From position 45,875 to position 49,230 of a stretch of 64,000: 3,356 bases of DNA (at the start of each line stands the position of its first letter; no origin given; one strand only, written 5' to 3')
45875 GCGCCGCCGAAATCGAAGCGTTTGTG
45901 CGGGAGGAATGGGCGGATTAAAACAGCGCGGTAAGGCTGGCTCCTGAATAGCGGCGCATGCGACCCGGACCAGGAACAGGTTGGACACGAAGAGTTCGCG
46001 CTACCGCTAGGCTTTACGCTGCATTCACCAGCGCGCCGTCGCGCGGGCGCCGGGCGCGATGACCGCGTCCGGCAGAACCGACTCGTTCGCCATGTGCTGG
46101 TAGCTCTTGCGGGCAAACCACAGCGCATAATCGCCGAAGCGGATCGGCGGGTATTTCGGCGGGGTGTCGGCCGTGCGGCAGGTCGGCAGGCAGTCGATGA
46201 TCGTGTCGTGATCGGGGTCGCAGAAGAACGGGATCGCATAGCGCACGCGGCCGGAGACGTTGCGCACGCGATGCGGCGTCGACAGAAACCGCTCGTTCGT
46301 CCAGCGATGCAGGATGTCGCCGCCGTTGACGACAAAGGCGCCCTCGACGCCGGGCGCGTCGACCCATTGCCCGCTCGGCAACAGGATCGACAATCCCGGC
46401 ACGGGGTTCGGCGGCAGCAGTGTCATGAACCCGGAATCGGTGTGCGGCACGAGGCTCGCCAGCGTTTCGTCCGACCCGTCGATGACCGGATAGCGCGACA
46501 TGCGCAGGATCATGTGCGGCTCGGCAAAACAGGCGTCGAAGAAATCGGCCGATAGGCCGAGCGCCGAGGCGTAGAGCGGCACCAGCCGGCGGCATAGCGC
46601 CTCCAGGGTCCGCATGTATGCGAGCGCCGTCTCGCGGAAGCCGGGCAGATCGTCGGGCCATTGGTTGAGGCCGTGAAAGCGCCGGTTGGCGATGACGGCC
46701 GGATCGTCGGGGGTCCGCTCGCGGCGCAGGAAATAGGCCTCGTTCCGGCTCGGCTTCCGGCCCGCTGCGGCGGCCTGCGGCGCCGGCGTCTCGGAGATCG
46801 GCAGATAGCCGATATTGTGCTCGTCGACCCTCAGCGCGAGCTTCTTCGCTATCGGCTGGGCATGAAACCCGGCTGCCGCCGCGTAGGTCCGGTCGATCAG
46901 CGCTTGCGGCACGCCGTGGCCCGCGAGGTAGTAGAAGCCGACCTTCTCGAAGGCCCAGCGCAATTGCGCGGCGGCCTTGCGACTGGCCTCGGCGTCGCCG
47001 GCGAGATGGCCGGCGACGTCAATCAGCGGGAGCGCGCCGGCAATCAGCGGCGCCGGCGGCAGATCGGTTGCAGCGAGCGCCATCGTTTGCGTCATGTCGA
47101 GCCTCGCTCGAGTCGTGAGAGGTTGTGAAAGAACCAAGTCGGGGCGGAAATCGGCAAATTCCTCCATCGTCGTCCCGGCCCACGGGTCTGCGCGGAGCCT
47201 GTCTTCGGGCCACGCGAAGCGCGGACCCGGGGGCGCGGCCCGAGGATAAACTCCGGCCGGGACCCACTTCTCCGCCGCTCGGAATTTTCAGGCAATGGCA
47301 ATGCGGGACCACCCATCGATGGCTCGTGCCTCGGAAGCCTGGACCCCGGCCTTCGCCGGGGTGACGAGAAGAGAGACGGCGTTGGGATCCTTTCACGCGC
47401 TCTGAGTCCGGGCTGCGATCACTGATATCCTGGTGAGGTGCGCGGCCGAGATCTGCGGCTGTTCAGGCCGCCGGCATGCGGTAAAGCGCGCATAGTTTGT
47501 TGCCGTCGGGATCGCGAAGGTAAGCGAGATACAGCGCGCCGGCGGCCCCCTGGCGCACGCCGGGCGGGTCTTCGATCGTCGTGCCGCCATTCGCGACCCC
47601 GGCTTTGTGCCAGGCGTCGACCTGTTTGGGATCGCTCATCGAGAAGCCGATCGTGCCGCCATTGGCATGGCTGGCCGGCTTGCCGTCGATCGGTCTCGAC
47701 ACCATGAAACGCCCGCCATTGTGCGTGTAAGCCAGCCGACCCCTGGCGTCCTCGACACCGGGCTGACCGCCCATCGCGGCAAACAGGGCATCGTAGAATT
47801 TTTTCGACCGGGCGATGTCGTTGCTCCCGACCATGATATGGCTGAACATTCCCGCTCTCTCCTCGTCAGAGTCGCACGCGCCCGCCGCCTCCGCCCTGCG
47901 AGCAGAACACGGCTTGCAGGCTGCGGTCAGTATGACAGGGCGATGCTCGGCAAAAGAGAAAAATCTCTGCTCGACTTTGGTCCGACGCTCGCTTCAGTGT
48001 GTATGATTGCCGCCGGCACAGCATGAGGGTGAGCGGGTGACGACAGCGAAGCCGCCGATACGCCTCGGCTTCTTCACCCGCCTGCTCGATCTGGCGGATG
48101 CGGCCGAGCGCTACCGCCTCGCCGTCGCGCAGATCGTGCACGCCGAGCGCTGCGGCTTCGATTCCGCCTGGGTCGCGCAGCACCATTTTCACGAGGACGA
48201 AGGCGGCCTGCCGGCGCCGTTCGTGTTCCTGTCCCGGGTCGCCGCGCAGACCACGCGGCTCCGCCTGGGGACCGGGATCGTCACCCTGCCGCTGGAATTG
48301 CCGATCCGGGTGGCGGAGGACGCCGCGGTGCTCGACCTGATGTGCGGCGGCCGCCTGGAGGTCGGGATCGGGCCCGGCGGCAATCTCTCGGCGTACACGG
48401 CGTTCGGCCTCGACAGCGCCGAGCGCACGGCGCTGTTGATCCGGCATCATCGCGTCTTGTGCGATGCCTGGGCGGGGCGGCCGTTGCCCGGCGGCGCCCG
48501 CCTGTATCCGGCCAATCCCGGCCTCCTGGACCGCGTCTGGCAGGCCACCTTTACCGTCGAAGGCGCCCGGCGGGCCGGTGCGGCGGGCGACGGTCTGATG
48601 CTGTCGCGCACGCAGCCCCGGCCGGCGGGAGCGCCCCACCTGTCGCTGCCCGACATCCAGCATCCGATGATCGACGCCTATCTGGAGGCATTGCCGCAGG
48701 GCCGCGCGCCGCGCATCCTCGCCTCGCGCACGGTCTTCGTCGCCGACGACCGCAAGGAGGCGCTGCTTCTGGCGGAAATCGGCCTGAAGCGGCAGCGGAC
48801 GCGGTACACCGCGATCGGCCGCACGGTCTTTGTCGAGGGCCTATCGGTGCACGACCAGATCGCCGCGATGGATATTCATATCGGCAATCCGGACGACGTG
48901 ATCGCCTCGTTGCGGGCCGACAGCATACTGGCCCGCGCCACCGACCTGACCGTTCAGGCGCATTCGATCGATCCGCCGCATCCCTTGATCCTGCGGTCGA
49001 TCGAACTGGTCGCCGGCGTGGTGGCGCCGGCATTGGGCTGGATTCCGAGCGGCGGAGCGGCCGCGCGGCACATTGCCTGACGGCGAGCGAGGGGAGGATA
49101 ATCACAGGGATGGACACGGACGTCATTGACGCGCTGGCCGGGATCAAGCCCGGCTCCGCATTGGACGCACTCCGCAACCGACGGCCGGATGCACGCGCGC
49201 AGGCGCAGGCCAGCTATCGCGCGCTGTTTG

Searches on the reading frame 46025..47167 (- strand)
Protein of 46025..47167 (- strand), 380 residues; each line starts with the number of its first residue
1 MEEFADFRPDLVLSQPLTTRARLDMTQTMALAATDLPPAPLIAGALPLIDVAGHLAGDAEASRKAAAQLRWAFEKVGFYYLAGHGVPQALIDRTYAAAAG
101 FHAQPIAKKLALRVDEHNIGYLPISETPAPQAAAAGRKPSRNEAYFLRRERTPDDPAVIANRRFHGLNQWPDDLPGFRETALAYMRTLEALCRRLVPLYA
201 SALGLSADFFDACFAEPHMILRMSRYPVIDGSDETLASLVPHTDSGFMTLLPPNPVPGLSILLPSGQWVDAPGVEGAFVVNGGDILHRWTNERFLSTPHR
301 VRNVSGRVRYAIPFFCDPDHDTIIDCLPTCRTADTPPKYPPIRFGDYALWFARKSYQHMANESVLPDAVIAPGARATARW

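Call 53: search_protein_families(library=pfam, proteins=[window:46025-47167:-], max_evalue=0.001)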
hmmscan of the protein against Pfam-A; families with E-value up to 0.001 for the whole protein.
window:46025-47167:- (380 aa): 2 families
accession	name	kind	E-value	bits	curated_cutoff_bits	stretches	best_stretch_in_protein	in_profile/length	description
PF14226.12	DIOX_N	-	2.1e-21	77.2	27.3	1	46-172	1-116/117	non-haem dioxygenase in morphine synthesis N-terminal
PF03171.26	2OG-FeII_Oxy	-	7.1e-19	68.4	23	1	224-318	8-101/101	2OG-Fe(II) oxygenase superfamily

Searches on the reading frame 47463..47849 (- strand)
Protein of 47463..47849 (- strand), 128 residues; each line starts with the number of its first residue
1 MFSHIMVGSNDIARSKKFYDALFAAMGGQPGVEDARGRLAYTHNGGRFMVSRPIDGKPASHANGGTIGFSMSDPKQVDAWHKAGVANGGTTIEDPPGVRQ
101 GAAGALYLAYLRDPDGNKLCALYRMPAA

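Call 53: search_protein_families(library=pfam, proteins=[window:47463-47849:-], max_evalue=0.001)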
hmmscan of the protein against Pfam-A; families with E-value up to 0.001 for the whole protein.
window:47463-47849:- (128 aa): 2 families
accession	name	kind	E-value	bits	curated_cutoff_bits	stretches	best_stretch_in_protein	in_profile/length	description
PF00903.31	Glyoxalase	-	1.7e-07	32.1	20.6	1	3-120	3-120/121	Glyoxalase/Bleomycin resistance protein/Dioxygenase superfamily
PF18029.7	Glyoxalase_6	-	2.8e-05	25.2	23.6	1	5-121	2-105/106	Glyoxalase-like domain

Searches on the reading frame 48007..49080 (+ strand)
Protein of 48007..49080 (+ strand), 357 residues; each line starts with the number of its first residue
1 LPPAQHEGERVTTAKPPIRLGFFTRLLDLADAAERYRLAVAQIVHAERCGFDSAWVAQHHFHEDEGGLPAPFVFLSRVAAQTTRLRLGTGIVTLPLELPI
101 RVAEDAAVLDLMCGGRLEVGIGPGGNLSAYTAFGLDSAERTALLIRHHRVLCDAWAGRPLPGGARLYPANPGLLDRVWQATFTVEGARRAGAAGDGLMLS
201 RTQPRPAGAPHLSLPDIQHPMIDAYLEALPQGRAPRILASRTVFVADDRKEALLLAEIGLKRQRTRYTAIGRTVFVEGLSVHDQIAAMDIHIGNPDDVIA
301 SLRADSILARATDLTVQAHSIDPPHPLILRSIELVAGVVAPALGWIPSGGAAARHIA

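Call 53: search_protein_families(library=pfam, proteins=[window:48007-49080:+], max_evalue=0.001)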
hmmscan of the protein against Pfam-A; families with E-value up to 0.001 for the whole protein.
window:48007-49080:+ (357 aa): 1 family
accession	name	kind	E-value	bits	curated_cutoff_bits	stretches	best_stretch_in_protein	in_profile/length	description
PF00296.26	Bac_luciferase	-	5.4e-37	128.3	27.9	1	32-256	17-241/314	Luciferase-like monooxygenase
